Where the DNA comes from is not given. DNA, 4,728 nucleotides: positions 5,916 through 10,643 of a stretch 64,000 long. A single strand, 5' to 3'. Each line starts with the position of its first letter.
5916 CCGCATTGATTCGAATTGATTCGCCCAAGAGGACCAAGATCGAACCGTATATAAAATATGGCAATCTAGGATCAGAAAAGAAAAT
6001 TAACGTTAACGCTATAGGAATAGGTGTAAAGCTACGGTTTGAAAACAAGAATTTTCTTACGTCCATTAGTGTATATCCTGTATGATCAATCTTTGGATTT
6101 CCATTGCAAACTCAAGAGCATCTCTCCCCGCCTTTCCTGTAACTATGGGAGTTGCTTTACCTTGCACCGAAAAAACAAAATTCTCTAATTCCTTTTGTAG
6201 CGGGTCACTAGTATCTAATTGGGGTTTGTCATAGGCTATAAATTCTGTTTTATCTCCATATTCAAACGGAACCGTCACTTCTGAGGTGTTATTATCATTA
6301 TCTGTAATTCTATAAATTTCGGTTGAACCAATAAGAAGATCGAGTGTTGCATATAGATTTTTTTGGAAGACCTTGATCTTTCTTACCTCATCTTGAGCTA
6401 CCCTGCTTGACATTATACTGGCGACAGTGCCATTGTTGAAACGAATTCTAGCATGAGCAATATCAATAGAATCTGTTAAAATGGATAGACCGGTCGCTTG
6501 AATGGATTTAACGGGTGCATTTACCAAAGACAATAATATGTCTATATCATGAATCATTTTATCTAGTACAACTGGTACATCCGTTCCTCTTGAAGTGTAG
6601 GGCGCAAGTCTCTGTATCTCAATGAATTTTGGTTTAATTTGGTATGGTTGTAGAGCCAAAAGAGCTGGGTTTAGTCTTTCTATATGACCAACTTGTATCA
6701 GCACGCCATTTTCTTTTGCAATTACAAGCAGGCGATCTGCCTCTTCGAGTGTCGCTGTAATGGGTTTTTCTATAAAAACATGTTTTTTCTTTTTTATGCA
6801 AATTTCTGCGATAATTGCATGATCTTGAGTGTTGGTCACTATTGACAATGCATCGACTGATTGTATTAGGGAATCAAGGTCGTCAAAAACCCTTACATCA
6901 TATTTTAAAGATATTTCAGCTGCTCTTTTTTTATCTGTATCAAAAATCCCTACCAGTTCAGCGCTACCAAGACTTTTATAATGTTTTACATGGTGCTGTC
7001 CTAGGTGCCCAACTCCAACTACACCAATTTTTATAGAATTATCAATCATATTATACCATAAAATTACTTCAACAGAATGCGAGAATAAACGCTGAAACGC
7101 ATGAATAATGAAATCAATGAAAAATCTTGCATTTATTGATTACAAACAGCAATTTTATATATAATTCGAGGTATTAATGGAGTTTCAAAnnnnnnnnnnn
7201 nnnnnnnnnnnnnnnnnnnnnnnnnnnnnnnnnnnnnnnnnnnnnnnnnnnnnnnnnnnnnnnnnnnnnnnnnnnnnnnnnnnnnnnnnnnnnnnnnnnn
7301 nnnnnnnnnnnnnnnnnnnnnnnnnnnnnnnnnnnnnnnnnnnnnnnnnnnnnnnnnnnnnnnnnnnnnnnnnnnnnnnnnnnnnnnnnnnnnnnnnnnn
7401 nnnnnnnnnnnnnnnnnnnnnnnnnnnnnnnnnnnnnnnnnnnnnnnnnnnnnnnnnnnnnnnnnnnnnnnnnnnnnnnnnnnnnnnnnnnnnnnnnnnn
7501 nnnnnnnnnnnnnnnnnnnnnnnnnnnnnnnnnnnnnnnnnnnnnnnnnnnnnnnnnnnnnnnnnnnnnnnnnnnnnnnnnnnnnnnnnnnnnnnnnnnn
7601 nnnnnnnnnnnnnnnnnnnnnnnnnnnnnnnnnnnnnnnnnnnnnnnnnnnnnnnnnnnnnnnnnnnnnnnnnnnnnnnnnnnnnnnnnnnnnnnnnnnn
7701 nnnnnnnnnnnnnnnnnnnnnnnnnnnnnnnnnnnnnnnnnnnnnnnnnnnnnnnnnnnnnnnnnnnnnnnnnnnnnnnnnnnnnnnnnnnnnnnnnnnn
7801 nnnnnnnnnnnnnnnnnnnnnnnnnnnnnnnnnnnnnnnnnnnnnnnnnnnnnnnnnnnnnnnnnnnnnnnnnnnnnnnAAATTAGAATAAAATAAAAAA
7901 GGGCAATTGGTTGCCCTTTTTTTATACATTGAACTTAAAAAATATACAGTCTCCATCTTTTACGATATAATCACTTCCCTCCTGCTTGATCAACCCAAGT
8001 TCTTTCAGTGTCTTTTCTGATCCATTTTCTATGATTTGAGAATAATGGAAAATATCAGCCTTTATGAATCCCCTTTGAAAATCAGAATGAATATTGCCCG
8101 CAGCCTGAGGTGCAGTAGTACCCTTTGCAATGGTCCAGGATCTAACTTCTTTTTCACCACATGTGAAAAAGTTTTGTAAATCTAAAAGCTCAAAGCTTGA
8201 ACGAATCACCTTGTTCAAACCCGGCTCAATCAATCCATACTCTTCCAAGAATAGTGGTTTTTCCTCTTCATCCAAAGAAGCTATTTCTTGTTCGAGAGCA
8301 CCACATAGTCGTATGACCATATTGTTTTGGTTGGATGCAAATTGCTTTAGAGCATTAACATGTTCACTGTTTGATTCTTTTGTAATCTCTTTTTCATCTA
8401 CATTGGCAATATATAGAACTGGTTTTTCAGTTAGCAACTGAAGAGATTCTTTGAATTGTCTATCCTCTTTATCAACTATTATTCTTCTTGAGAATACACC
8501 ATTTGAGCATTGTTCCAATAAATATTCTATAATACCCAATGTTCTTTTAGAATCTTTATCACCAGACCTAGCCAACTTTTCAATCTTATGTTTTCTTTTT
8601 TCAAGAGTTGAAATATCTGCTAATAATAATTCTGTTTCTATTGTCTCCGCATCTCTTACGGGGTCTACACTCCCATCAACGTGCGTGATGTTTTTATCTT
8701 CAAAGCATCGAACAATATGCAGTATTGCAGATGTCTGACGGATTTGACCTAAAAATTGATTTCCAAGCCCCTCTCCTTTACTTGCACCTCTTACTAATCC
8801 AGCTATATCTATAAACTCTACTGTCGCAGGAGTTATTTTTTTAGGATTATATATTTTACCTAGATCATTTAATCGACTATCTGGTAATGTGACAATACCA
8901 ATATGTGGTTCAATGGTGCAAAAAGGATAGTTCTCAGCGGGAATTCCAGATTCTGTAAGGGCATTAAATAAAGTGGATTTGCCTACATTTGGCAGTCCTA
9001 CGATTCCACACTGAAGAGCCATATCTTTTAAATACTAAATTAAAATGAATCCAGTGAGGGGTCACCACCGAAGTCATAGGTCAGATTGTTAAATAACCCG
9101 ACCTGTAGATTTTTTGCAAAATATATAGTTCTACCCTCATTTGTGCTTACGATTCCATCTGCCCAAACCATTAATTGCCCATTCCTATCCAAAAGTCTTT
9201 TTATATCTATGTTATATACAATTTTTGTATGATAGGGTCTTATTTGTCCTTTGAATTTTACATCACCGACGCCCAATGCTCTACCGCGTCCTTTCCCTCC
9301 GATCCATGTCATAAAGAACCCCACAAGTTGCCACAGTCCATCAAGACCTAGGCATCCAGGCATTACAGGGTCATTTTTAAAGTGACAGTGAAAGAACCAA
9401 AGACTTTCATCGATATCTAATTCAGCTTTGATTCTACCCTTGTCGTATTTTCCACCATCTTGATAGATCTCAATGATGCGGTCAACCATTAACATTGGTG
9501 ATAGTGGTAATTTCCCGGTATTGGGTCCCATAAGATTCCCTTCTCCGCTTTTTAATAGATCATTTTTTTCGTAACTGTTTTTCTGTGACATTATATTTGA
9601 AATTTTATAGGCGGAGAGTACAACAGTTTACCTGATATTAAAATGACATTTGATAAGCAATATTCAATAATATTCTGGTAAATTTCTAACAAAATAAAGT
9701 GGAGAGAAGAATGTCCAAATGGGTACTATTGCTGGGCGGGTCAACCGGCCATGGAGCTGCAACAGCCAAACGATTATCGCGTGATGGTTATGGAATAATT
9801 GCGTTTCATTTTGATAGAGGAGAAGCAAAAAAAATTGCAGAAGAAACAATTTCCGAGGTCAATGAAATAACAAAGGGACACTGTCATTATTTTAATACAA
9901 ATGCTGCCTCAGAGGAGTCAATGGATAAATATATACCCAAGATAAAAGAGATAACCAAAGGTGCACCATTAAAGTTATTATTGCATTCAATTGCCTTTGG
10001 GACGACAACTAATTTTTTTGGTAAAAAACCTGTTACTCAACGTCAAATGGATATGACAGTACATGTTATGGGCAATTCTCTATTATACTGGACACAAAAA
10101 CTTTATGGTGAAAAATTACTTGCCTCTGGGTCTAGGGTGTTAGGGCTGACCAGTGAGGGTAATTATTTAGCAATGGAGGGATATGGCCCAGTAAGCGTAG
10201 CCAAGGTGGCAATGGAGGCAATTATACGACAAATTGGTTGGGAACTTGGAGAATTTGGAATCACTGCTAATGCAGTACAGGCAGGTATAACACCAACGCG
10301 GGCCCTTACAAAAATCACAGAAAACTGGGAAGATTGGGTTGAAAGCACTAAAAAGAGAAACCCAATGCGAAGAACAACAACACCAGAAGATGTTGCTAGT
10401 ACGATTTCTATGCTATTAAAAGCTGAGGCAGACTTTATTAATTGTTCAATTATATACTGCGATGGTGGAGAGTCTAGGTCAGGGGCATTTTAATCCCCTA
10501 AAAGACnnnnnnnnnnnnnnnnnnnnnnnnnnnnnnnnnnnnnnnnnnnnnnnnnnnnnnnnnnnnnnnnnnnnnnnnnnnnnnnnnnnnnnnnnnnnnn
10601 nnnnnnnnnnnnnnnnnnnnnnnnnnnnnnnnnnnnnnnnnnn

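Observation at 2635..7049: Lipid A core operon carries a GnnA-like oxidoreductase and an LmtA-like (ICMT-fold) membrane methyltransferase, predicting Leptospira-style modified lipid A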

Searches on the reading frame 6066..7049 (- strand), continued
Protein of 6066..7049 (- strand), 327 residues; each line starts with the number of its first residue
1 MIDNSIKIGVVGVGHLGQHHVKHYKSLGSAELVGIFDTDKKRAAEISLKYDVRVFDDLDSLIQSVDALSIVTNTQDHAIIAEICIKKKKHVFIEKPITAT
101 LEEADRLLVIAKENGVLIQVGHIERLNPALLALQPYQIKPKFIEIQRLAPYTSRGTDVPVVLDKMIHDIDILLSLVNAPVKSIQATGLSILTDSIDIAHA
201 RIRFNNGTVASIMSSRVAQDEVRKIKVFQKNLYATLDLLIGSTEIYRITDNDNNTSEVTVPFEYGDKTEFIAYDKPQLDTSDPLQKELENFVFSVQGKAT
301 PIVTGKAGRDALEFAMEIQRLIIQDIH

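Call 68: find_encoding_contigs(protein=P0121, flank=10000, max_places=3)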
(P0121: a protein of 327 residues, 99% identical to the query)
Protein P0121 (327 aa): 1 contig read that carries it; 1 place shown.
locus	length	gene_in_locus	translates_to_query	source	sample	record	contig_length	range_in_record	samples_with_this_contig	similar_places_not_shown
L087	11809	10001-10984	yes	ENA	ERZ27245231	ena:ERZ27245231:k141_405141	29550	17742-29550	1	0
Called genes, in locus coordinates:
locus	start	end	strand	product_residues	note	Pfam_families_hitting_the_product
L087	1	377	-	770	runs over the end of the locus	PF00456:Transketolase_N, PF02779:Transket_pyr, PF22613:Transketolase_C_1 (weak)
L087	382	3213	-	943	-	PF00005:ABC_tran (faint), PF02463:SMC_N (faint), PF03193:RsgA_GTPase (faint), PF13175:AAA_15 (faint), PF13191:AAA_16 (faint), PF13304:AAA_21 (faint), PF17760:UvrA_inter, PF17755:UvrA_DNA-bind, +2 more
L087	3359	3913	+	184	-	PF02622:DUF179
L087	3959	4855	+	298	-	PF00892:EamA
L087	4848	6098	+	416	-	PF07690:MFS_1, PF13347:MFS_2, PF07690:MFS_1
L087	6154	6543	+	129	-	PF07719:TPR_2 (faint)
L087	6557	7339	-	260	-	PF00106:adh_short, PF13561:adh_short_C2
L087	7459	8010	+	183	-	PF07977:FabA, PF22818:ApeI-like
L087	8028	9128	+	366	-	PF01926:MMR_HSR1, PF02421:FeoB_N, PF06071:YchF-GTPase_C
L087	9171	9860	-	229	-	-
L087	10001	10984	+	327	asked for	PF01408:GFO_IDH_MocA, PF22725:GFO_IDH_MocA_C3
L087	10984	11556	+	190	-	PF04140:ICMT (weak), PF04191:PEMT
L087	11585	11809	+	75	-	?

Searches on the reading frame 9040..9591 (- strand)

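Call 46: search_protein_families(library=ncbifam, proteins=[window:9040-9591:-], max_evalue=0.001)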
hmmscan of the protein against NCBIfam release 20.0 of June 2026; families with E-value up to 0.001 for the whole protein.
window:9040-9591:- (183 aa): 5 families
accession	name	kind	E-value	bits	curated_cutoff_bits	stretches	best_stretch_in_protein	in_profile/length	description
NF003509.0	PRK05174.1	equivalog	2e-74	249.1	124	1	2-169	3-168/172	bifunctional 3-hydroxydecanoyl-ACP dehydratase/trans-2-decenoyl-ACP isomerase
TIGR01749.1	fabA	equivalog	1.1e-71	240.2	238.15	1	3-169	1-165/169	3-hydroxyacyl-[acyl-carrier-protein] dehydratase FabA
TIGR01750.1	fabZ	equivalog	6.6e-10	39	155.15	1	32-132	15-113/141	3-hydroxyacyl-ACP dehydratase FabZ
NF000582.1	PRK00006.1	equivalog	3.4e-09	36.8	113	1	32-130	14-107/137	3-hydroxyacyl-ACP dehydratase FabZ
NF009667.0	PRK13188.1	equivalog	1.3e-07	30.7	465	1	31-123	334-422/464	bifunctional UDP-3-O-[3-hydroxymyristoyl] N-acetylglucosamine deacetylase/3-hydroxyacyl-ACP dehydratase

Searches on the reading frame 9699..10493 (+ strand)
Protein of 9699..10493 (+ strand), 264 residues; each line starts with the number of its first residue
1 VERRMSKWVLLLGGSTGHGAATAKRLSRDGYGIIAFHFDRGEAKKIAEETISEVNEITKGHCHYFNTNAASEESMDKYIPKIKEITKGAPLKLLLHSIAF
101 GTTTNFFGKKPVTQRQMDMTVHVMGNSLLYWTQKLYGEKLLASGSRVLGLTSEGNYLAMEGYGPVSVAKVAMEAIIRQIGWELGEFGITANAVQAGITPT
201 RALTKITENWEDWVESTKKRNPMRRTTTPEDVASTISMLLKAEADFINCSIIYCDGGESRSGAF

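Call 46: search_protein_families(library=ncbifam, proteins=[window:9699-10493:+], max_evalue=0.001)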
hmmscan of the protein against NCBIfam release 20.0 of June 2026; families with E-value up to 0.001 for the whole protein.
window:9699-10493:+ (264 aa): 167 families (the best 25 are shown)
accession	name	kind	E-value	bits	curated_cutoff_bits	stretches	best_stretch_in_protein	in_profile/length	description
NF005975.0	PRK08063.1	equivalog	4e-34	118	328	1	5-260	3-248/250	enoyl-[acyl-carrier-protein] reductase FabL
NF005559.1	PRK07231.1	subfamily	1.2e-23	83.9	215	1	7-258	5-247/249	glucose 1-dehydrogenase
NF047420.2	EF_P_mod_YmfI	equivalog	8.9e-20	71.4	238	1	8-257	1-234/236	elongation factor P 5-aminopentanone reductase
NF009464.0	PRK12824.1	subfamily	1.2e-19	71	269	1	5-257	1-241/245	3-oxoacyl-ACP reductase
NF005717.0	PRK07533.1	equivalog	1.2e-19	71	337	1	65-258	66-255/259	enoyl-ACP reductase FabI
NF005615.0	PRK07370.1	equivalog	5.8e-19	68.4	391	1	49-259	50-255/259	enoyl-ACP reductase FabI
NF006267.0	PRK08416.1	equivalog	8.2e-19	68.2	369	1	6-258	8-257/260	enoyl-ACP reductase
NF052558.1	MBtsdlDhBudC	equivalog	1.1e-18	67.7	270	1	7-260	4-243/250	meso-2,3-butanediol dehydrogenase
NF005753.0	PRK07577.1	equivalog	4.1e-18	65.8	310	1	133-262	108-236/237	SDR family oxidoreductase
NF006369.1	PRK08594.1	equivalog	1.1e-17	64.3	370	1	36-257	37-251/256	enoyl-ACP reductase FabI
NF005853.0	PRK07774.1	equivalog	1.1e-17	64.3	303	1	7-258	7-246/250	SDR family oxidoreductase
NF053542.1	FlxB_rubin_SDR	equivalog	1.2e-17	64.4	340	1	7-257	1-238/239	flexirubin biosynthesis SDR family reductase FlxB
NF005067.0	PRK06484.1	equivalog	1.2e-17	63.7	713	1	6-259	273-512/524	short chain dehydrogenase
NF004200.0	PRK05653.1-5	equivalog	1.9e-17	63.6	273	1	5-257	1-240/242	3-oxoacyl-ACP reductase FabG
NF006019.0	PRK08159.1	equivalog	3.5e-17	62.4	452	1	24-256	30-252/272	enoyl-ACP reductase FabI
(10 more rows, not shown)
